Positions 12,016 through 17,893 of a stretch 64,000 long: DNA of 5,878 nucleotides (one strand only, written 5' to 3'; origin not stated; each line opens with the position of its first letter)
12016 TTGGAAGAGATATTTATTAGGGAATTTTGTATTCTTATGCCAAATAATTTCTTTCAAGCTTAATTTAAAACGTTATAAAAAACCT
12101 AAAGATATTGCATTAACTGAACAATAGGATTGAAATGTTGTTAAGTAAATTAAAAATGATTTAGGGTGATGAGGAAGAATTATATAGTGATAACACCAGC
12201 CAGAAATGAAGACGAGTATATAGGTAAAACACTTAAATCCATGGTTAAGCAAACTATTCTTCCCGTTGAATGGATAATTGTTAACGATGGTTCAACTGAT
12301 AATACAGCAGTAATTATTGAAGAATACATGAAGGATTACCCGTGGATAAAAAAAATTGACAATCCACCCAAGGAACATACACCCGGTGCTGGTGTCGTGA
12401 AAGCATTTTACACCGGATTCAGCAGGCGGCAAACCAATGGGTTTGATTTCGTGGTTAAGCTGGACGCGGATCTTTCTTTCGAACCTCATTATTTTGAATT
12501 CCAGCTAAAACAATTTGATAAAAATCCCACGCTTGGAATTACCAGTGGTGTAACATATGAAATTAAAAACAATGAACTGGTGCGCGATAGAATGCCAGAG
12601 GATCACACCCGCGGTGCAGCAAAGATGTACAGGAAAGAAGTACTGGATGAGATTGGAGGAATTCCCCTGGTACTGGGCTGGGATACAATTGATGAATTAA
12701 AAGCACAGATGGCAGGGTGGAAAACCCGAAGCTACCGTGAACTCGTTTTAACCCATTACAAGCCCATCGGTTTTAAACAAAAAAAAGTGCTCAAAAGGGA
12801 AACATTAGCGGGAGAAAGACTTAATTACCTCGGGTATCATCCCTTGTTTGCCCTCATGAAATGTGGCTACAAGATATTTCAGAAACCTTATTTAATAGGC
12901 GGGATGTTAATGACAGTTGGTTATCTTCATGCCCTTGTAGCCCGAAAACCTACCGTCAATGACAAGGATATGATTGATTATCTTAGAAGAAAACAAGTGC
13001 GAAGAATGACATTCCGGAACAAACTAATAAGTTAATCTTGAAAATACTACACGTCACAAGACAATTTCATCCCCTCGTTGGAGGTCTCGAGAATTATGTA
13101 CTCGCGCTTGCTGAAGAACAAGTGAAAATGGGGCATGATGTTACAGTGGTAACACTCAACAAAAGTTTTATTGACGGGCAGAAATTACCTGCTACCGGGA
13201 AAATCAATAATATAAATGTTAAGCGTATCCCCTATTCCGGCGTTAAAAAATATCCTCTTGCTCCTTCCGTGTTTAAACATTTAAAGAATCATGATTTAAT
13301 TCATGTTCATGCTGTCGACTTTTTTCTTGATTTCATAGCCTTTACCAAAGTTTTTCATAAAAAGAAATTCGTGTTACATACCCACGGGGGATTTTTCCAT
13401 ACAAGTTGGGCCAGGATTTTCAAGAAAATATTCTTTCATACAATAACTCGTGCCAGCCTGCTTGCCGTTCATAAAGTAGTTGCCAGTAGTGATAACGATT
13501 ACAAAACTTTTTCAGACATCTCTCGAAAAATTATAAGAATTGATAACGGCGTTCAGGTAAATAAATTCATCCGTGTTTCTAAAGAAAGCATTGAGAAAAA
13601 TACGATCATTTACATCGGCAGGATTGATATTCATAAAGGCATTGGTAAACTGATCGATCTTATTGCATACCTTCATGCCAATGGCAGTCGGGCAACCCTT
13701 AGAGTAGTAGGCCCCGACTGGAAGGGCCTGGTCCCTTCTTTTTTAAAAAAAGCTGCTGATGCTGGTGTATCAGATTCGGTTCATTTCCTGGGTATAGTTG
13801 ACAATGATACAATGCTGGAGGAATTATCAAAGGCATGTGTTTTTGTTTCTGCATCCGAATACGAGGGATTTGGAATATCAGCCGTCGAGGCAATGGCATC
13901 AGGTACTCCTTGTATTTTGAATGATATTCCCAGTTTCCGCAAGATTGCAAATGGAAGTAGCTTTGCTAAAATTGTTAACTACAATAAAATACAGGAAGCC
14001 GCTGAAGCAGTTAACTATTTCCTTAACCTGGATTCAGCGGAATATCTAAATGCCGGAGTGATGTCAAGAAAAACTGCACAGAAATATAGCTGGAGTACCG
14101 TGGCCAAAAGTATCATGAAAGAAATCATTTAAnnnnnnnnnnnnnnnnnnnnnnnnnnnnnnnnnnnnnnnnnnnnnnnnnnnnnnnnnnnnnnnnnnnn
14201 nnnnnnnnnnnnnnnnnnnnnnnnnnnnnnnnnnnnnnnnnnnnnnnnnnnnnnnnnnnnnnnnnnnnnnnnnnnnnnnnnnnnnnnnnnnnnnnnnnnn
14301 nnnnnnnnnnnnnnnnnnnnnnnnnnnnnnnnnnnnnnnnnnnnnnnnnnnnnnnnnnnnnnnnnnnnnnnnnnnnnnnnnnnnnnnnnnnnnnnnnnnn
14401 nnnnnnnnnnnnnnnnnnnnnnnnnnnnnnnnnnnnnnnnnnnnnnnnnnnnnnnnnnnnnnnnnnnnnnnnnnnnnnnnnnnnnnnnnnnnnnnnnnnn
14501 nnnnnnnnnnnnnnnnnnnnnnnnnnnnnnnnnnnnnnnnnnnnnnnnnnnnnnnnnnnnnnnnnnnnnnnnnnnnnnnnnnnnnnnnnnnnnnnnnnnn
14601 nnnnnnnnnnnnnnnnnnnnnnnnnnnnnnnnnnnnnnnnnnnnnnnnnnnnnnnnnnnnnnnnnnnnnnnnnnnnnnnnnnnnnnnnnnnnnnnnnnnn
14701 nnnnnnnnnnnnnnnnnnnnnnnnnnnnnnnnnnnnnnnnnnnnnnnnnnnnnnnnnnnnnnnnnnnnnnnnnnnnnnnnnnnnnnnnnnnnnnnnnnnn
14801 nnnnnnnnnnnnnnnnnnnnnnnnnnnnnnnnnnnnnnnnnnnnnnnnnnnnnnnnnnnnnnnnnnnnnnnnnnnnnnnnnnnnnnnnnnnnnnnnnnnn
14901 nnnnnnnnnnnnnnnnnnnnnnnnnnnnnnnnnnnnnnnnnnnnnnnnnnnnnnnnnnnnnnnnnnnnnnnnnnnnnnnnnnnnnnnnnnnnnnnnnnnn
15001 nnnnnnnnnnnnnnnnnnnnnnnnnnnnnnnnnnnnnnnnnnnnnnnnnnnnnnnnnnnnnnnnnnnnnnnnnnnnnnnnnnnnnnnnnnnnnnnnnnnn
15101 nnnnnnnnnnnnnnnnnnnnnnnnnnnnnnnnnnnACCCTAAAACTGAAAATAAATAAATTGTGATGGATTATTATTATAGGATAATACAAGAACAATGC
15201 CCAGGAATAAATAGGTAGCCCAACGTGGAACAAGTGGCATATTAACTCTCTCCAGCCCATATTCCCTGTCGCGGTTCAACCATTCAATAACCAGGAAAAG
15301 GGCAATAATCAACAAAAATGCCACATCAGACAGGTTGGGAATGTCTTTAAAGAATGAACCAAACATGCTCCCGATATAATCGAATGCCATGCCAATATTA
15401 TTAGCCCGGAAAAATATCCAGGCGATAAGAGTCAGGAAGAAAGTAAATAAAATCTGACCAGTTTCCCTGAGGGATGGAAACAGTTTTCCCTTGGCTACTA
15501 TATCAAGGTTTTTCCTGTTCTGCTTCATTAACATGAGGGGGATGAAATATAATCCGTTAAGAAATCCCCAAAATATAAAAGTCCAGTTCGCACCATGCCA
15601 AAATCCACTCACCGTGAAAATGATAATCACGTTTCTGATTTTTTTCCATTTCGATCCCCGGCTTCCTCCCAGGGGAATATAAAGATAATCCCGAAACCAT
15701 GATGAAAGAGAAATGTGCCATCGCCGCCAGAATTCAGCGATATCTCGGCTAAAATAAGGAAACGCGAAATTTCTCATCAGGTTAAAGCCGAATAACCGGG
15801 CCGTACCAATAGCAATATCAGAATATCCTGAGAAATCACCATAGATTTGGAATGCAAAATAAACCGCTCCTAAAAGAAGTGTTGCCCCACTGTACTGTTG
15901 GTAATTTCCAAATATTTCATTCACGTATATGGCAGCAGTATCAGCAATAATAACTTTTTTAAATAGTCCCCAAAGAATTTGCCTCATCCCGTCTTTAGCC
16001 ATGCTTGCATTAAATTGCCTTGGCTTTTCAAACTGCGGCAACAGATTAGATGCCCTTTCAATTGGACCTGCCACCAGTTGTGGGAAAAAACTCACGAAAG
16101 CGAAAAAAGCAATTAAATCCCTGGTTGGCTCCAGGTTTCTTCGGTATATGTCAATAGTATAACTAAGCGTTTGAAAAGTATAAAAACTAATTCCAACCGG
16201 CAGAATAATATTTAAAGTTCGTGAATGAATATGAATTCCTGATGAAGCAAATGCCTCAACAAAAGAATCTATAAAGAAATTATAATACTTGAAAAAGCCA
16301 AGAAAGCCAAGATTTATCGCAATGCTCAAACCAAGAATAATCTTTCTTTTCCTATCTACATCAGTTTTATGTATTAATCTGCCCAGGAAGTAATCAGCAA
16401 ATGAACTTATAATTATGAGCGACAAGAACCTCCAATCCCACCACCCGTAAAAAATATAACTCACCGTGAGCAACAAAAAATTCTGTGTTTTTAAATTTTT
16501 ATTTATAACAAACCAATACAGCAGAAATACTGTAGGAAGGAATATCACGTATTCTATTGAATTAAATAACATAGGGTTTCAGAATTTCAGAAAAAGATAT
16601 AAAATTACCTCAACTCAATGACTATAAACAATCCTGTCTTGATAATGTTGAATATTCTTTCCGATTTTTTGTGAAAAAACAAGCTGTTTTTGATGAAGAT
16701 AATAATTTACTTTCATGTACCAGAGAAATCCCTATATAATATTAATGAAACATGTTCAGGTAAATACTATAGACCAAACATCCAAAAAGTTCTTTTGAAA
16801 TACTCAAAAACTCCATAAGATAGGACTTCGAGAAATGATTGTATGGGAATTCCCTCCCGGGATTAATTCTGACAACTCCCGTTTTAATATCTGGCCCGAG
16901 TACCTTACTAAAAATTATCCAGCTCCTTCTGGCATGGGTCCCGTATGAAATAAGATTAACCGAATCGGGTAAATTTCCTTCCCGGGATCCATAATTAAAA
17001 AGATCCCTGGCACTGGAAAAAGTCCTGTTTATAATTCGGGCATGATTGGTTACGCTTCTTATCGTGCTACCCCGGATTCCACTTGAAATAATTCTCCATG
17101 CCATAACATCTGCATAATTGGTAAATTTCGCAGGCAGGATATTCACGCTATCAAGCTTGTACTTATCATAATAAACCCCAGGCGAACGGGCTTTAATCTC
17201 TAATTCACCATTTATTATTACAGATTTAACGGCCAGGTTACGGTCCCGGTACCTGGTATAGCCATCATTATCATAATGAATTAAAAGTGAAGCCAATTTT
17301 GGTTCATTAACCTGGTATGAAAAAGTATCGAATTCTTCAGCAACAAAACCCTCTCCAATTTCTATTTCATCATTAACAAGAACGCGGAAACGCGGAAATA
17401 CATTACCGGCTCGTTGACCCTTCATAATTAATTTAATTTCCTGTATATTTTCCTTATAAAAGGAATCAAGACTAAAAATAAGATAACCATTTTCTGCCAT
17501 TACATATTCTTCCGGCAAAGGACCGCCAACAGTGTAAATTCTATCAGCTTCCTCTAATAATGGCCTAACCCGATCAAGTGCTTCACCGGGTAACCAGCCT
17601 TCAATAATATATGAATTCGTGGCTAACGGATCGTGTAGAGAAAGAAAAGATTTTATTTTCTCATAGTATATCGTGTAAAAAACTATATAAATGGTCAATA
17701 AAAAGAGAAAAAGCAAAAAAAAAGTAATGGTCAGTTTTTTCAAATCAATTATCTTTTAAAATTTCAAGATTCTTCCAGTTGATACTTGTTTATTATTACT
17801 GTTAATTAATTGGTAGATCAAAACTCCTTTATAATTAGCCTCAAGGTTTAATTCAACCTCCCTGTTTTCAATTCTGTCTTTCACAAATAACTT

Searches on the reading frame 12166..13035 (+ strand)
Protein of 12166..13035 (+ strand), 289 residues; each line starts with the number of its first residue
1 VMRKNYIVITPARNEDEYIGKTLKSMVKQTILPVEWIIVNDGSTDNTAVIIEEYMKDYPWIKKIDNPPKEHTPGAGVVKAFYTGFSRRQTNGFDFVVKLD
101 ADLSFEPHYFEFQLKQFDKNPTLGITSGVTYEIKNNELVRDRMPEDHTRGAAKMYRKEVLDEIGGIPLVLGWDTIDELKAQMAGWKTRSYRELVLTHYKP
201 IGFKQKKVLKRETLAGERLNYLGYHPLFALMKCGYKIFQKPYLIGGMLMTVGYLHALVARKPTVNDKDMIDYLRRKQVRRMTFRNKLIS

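Call 78: search_protein_families(library=pfam, proteins=[window:12166-13035:+], max_evalue=0.00001)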
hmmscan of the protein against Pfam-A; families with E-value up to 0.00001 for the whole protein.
window:12166-13035:+ (289 aa): 2 families
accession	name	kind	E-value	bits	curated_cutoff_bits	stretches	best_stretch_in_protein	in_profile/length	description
PF00535.33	Glycos_transf_2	-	2.3e-21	76.9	23.3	1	8-152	2-142/168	Glycosyl transferase family 2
PF13641.12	Glyco_tranf_2_3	-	2.8e-11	44.3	27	1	6-126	3-119/230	Glycosyltransferase like family 2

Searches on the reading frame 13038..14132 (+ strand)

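Call 78: search_protein_families(library=pfam, proteins=[window:13038-14132:+], max_evalue=0.00001)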
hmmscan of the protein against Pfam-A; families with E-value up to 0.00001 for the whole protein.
window:13038-14132:+ (364 aa): 5 families
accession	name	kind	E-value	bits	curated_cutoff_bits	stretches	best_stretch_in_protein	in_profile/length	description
PF00534.26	Glycos_transf_1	-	4.3e-27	95.2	26.4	1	180-332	8-159/172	Glycosyl transferases group 1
PF13692.12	Glyco_trans_1_4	-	1.6e-21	77.5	27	1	188-329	2-140/142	Glycosyl transferases group 1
PF13439.12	Glyco_transf_4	-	4.3e-17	63.1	28.5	1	14-174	1-168/170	Glycosyltransferase Family 4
PF20706.3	GT4-conflict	-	2.5e-09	37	26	1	163-296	172-312/385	Family 4 Glycosyltransferase in conflict systems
PF13579.12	Glyco_trans_4_4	-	9.2e-08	33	29.7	1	15-152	1-136/158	Glycosyl transferase 4-like domain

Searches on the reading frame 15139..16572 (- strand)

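Call 78: search_protein_families(library=pfam, proteins=[window:15139-16572:-], max_evalue=0.00001)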
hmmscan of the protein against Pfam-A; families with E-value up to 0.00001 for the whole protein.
window:15139-16572:- (477 aa): 1 family
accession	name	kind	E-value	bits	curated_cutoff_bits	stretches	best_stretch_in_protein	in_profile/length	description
PF03062.24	MBOAT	-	3.1e-29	102.8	27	1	152-355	80-303/337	MBOAT, membrane-bound O-acyltransferase family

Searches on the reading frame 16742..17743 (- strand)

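Call 78: search_protein_families(library=pfam, proteins=[window:16742-17743:-], max_evalue=0.00001)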
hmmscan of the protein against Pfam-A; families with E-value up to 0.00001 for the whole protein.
window:16742-17743:- (333 aa): 1 family
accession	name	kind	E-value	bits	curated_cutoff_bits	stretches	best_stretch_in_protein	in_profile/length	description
PF16841.11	CBM60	-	5.8e-08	33.5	28.2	1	105-182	4-81/91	Ca-dependent carbohydrate-binding module xylan-binding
